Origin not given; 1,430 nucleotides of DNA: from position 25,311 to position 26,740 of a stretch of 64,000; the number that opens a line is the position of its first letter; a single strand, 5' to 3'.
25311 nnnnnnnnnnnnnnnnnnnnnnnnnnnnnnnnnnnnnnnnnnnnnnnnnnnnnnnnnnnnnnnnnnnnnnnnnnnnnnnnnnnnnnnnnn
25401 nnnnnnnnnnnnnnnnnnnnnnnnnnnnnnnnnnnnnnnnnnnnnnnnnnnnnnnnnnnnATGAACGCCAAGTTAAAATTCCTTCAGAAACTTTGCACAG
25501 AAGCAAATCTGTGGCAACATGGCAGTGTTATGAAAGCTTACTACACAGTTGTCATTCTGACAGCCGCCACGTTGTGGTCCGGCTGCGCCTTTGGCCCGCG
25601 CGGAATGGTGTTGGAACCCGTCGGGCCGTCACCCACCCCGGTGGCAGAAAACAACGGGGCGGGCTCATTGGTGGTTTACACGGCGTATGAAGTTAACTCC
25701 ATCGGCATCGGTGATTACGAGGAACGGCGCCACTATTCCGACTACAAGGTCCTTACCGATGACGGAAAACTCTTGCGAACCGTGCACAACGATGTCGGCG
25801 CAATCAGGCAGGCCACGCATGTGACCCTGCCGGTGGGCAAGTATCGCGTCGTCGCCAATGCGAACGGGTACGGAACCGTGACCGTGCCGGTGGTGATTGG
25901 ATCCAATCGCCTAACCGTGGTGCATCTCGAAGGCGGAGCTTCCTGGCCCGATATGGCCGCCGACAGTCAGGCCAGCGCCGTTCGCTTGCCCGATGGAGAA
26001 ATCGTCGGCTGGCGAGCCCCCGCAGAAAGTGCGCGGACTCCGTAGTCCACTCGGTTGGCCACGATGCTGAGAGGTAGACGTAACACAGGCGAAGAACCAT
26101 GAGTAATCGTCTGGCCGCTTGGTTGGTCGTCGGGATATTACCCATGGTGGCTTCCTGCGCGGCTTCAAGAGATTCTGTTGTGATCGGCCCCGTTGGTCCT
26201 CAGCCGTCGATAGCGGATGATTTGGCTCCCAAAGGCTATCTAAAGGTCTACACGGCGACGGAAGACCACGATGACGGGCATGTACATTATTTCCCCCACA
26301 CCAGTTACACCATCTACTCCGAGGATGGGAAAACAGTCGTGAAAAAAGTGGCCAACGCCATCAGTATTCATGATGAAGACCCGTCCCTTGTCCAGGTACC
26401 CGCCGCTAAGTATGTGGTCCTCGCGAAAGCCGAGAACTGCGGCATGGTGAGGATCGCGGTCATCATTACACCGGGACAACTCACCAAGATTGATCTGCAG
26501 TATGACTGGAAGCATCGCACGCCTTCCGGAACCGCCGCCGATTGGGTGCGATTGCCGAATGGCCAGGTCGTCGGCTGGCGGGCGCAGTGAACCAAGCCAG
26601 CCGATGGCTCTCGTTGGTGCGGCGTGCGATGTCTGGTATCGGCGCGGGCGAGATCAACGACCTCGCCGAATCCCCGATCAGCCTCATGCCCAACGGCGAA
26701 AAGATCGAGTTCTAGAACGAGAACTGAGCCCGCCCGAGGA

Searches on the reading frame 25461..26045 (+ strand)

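Call 3: search_protein_families(library=pfam, proteins=[window:25461-26045:+], max_evalue=1)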
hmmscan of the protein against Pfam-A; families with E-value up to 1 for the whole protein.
window:25461-26045:+ (194 aa): 3 families
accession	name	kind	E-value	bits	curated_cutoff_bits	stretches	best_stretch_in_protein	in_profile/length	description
PF13620.12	CarboxypepD_reg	-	0.02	15.7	32.3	1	123-150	45-73/82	Carboxypeptidase regulatory-like domain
PF20608.4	Phage_tube_C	-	0.095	13.5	24.1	1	117-147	49-79/82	Phage tail tube protein C-terminal domain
PF08842.16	Mfa2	-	0.18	11.8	21.2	1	101-139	39-81/277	Fimbrillin-A associated anchor proteins Mfa1 and Mfa2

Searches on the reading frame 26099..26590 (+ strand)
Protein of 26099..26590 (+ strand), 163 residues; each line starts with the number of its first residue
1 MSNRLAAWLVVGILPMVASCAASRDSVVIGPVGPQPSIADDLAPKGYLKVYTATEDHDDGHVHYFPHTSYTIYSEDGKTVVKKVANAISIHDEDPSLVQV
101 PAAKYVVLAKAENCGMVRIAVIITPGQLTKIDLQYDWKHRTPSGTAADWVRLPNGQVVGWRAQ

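Call 3: search_protein_families(library=pfam, proteins=[window:26099-26590:+], max_evalue=1)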
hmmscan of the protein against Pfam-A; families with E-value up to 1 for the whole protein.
window:26099-26590:+ (163 aa): 1 family
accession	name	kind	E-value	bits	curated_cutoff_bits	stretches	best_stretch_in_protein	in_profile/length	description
PF25162.1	DUF7827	-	0.14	12.7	27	1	44-83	45-83/120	Domain of unknown function (DUF7827)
